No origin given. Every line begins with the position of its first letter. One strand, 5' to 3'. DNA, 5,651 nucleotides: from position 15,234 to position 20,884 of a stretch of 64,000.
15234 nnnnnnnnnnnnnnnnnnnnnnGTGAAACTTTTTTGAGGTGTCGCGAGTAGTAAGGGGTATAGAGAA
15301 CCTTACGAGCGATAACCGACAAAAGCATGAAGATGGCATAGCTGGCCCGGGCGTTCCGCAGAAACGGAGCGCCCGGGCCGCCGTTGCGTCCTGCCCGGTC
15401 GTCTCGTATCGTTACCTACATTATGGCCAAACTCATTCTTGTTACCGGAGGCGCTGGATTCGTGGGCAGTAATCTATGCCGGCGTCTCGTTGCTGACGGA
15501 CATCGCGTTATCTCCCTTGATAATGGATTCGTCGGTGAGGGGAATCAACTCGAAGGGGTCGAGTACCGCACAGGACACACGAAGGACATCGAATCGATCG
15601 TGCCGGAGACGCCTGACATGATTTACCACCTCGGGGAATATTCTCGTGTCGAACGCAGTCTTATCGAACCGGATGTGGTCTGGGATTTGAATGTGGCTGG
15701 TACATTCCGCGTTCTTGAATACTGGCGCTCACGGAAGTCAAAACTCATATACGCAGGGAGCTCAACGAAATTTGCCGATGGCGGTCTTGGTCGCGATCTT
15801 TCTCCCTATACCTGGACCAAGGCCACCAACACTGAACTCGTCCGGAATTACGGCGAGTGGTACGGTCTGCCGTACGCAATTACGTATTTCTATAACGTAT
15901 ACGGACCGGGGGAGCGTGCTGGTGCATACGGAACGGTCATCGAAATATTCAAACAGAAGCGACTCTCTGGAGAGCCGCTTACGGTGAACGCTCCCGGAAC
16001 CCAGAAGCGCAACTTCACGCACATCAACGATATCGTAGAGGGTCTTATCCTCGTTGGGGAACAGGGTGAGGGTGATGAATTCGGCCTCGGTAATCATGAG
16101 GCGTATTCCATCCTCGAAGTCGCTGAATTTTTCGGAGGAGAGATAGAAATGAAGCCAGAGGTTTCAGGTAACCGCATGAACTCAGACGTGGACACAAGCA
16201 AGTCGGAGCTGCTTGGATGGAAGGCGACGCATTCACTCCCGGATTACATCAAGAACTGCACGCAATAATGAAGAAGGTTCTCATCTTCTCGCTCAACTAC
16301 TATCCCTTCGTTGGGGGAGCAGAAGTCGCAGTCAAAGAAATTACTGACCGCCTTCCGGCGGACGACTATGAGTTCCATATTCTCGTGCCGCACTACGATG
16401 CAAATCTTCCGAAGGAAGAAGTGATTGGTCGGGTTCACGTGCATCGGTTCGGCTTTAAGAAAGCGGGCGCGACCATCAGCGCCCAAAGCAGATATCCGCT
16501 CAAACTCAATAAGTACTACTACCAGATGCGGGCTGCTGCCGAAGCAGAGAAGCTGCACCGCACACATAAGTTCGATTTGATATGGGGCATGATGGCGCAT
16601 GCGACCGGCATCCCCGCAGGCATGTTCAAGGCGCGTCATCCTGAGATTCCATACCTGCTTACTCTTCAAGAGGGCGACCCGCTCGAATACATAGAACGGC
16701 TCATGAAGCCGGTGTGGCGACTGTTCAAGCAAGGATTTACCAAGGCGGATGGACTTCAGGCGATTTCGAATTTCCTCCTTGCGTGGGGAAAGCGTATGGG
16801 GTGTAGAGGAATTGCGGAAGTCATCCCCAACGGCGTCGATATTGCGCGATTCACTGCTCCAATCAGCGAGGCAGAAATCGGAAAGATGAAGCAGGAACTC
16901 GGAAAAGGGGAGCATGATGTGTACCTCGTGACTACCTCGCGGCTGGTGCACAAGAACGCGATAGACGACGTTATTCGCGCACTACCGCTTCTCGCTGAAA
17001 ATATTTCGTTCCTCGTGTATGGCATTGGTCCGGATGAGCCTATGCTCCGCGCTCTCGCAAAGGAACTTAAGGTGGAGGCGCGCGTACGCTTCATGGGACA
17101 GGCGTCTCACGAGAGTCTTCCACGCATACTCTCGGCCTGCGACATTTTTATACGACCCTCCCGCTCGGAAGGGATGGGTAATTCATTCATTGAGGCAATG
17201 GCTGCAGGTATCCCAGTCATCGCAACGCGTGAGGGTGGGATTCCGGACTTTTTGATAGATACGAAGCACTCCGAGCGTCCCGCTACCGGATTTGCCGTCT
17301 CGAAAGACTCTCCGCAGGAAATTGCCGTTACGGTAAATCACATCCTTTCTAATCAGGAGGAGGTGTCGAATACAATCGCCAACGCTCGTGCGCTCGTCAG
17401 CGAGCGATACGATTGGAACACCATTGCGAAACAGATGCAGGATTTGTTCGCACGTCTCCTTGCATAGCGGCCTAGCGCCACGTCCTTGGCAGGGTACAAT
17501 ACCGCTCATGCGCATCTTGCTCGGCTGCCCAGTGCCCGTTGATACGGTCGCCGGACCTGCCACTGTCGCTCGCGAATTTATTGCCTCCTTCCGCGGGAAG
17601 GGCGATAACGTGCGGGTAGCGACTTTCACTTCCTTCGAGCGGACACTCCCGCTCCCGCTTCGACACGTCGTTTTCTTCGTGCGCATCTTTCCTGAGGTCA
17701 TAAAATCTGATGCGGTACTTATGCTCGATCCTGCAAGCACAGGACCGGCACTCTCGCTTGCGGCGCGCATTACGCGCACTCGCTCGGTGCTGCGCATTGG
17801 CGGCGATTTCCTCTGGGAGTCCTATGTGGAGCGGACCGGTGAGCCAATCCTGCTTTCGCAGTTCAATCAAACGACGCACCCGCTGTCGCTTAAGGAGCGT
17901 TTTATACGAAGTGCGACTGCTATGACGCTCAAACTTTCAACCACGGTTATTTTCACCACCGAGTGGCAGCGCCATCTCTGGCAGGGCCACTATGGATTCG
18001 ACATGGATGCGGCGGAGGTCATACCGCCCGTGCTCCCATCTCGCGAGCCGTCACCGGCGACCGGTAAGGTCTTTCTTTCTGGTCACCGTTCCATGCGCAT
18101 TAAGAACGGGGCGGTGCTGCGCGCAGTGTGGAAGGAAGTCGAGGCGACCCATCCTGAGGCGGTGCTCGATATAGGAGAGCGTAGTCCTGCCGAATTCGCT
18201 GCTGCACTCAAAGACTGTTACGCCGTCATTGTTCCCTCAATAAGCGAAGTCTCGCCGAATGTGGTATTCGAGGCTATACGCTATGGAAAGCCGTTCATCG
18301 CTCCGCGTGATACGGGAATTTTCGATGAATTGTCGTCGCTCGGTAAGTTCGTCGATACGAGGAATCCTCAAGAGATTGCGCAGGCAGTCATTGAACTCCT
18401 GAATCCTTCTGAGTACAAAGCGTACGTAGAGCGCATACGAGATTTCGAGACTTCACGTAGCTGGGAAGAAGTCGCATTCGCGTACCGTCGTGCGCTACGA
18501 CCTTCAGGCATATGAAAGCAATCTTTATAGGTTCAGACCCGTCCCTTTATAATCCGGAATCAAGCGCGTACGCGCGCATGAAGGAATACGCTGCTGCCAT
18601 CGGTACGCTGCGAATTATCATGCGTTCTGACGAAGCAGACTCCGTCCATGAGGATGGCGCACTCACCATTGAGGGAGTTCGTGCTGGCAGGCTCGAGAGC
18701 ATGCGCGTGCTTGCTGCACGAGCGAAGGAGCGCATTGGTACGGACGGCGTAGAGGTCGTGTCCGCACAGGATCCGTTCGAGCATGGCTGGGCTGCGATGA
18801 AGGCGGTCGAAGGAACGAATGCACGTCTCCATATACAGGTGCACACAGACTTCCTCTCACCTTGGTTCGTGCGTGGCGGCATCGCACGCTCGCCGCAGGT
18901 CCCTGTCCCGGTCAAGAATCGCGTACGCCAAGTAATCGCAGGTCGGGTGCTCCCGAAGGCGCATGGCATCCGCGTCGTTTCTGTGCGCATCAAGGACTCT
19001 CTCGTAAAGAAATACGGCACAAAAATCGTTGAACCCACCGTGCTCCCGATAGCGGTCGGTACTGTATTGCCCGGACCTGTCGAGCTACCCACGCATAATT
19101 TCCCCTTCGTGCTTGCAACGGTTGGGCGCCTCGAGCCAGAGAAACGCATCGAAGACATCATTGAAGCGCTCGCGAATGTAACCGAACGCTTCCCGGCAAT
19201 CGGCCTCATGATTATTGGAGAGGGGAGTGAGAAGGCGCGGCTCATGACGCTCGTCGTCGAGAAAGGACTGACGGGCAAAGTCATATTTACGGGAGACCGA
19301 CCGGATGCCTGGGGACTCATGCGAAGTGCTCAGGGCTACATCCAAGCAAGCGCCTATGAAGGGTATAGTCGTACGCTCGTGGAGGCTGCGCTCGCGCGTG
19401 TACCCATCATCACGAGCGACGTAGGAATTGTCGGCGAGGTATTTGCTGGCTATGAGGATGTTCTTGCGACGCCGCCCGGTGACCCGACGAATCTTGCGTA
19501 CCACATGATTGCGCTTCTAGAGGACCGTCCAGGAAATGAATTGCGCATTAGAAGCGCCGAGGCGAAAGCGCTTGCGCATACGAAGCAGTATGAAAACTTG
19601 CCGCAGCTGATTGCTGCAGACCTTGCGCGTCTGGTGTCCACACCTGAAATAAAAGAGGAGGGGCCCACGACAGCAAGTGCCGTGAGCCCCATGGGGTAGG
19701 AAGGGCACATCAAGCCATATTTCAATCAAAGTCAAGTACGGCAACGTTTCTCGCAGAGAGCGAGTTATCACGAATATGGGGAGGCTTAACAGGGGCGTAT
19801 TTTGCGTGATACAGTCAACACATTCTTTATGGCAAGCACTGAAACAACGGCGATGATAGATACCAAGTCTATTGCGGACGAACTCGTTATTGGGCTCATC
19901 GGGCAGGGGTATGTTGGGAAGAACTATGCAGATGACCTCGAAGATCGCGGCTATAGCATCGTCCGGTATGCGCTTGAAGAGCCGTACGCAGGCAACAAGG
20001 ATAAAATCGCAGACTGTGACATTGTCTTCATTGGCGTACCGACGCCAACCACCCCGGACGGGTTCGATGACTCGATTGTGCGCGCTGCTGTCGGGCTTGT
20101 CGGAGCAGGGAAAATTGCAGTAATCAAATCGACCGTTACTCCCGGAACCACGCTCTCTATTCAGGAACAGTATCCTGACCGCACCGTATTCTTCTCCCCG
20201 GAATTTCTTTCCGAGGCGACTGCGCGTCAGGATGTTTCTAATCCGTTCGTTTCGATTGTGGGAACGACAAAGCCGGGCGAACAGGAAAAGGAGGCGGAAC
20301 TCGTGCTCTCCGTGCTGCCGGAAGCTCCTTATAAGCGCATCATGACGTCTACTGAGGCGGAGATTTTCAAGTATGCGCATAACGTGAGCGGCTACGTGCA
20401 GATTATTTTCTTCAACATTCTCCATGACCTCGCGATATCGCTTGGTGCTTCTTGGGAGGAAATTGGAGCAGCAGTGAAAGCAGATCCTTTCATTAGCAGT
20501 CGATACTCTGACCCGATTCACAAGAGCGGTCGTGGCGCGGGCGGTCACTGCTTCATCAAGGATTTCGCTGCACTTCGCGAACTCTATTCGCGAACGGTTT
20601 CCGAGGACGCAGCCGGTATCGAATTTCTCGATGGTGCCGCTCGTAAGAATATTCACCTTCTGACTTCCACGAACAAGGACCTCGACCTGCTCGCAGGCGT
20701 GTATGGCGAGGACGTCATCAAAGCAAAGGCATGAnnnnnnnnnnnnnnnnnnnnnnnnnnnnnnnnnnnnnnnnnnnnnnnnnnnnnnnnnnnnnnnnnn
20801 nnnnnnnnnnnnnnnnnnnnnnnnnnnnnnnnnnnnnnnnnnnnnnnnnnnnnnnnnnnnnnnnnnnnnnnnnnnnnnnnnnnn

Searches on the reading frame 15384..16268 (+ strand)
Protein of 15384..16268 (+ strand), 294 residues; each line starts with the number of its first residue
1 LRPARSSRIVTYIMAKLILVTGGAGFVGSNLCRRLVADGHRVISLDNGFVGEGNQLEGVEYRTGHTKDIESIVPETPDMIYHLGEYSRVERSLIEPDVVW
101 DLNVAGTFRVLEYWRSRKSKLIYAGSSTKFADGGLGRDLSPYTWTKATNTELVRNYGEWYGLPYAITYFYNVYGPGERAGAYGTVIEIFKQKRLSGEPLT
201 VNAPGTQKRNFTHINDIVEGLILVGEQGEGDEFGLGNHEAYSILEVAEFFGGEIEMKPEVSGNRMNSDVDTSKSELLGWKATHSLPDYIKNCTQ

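Call 36: search_protein_families(library=pfam, proteins=[window:15384-16268:+], max_evalue=0.001)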
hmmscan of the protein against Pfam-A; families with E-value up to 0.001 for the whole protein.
window:15384-16268:+ (294 aa): 6 families
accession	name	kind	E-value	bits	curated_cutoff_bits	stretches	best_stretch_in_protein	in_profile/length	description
PF01370.27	Epimerase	-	1.5e-41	142.9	20.9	1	18-230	1-234/240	NAD dependent epimerase/dehydratase family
PF16363.11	GDP_Man_Dehyd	-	2.6e-32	113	27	1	19-267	1-279/332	GDP-mannose 4,6 dehydratase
PF02719.21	Polysacc_synt_2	-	9.8e-08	31.9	20.2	1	69-250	69-243/293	Polysaccharide biosynthesis protein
PF04321.23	RmlD_sub_bind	-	1.4e-07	31.3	27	1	18-133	3-107/287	RmlD substrate binding domain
PF01073.25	3Beta_HSD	-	5.2e-05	22.9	22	1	19-126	1-116/280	3-beta hydroxysteroid dehydrogenase/isomerase family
PF07993.18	NAD_binding_4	-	0.00083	19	20.1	0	20-41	1-22/258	Male sterility protein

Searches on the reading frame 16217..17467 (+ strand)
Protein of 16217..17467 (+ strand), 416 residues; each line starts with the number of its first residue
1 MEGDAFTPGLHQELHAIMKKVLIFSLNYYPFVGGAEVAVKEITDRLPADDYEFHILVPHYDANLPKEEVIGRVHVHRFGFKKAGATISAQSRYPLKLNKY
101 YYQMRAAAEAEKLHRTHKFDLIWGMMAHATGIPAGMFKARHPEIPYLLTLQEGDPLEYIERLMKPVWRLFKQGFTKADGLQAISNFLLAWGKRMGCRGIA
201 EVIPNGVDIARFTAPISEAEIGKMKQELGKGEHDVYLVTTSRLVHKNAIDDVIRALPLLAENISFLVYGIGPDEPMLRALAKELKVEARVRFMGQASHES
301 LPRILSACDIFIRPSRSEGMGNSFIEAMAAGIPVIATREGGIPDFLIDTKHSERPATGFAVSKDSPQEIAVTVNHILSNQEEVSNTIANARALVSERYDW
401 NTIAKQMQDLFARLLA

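Call 36: search_protein_families(library=pfam, proteins=[window:16217-17467:+], max_evalue=0.001)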
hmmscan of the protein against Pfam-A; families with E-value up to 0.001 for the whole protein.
window:16217-17467:+ (416 aa): 6 families
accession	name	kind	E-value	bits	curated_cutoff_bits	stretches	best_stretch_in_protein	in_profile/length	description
PF00534.26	Glycos_transf_1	-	8.1e-35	120.3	26.4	1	223-391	4-170/172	Glycosyl transferases group 1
PF13692.12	Glyco_trans_1_4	-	2.7e-29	102.7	27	1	236-379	3-142/142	Glycosyl transferases group 1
PF13439.12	Glyco_transf_4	-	5.5e-17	62.8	28.5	1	32-211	1-170/170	Glycosyltransferase Family 4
PF20706.3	GT4-conflict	-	5.2e-13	49.2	26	1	263-406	233-384/385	Family 4 Glycosyltransferase in conflict systems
PF13579.12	Glyco_trans_4_4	-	1.1e-10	42.5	29.7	1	33-206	1-158/158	Glycosyl transferase 4-like domain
PF13524.12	Glyco_trans_1_2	-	9.2e-10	39.1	25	1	261-408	13-143/144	Glycosyl transferase-like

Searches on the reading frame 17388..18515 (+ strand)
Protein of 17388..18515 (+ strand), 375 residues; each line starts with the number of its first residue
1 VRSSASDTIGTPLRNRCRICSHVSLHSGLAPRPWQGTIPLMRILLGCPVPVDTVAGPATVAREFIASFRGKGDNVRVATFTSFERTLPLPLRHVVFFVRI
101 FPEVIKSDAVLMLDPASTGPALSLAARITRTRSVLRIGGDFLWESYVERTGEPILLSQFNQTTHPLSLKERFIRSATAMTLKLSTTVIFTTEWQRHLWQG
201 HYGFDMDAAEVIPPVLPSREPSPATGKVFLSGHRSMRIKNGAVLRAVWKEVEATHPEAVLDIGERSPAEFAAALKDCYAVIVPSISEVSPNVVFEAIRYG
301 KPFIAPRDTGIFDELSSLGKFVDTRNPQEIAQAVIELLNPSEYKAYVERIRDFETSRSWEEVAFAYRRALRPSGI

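Call 36: search_protein_families(library=pfam, proteins=[window:17388-18515:+], max_evalue=0.001)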
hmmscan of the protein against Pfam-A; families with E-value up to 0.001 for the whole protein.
window:17388-18515:+ (375 aa): 2 families
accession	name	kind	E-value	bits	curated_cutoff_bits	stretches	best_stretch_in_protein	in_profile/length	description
PF00534.26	Glycos_transf_1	-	2.2e-08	34.3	26.4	1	259-344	75-162/172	Glycosyl transferases group 1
PF13692.12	Glyco_trans_1_4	-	6e-08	33.5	27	1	259-339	61-141/142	Glycosyl transferases group 1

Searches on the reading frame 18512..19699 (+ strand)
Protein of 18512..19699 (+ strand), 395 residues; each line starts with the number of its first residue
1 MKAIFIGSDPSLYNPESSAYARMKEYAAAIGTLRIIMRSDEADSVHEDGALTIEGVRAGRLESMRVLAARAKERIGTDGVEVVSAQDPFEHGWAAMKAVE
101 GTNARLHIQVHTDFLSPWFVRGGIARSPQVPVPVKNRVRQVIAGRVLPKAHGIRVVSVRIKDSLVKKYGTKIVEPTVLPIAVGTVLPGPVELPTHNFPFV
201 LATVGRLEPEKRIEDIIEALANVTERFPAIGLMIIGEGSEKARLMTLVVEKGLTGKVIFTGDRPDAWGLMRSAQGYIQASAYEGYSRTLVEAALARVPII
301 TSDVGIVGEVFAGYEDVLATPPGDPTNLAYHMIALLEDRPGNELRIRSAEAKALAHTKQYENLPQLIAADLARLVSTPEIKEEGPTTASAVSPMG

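Call 36: search_protein_families(library=pfam, proteins=[window:18512-19699:+], max_evalue=0.001)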
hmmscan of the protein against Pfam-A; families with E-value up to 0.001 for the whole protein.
window:18512-19699:+ (395 aa): 4 families
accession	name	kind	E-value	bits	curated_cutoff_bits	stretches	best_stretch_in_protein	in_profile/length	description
PF00534.26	Glycos_transf_1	-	2.5e-27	95.9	26.4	1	199-345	16-162/172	Glycosyl transferases group 1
PF13692.12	Glyco_trans_1_4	-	1.1e-22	81.3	27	1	200-338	3-142/142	Glycosyl transferases group 1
PF13439.12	Glyco_transf_4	-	0.00035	21.1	28.5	1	63-172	56-156/170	Glycosyltransferase Family 4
PF20706.3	GT4-conflict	-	0.00061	19.3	26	1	144-303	141-312/385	Family 4 Glycosyltransferase in conflict systems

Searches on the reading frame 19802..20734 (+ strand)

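Call 19: search_protein_families(library=pfam, proteins=[window:19802-20734:+], max_evalue=0.001)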
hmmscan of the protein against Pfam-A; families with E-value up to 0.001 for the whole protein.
window:19802-20734:+ (310 aa): 2 families
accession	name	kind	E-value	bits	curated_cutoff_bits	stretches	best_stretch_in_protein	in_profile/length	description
PF00984.24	UDPG_MGDP_dh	-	1.2e-13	51.4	25.4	1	185-264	2-77/94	UDP-glucose/GDP-mannose dehydrogenase family, central domain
PF03721.20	UDPG_MGDP_dh_N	-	6.3e-13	49.2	27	1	66-162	71-182/187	UDP-glucose/GDP-mannose dehydrogenase family, NAD binding domain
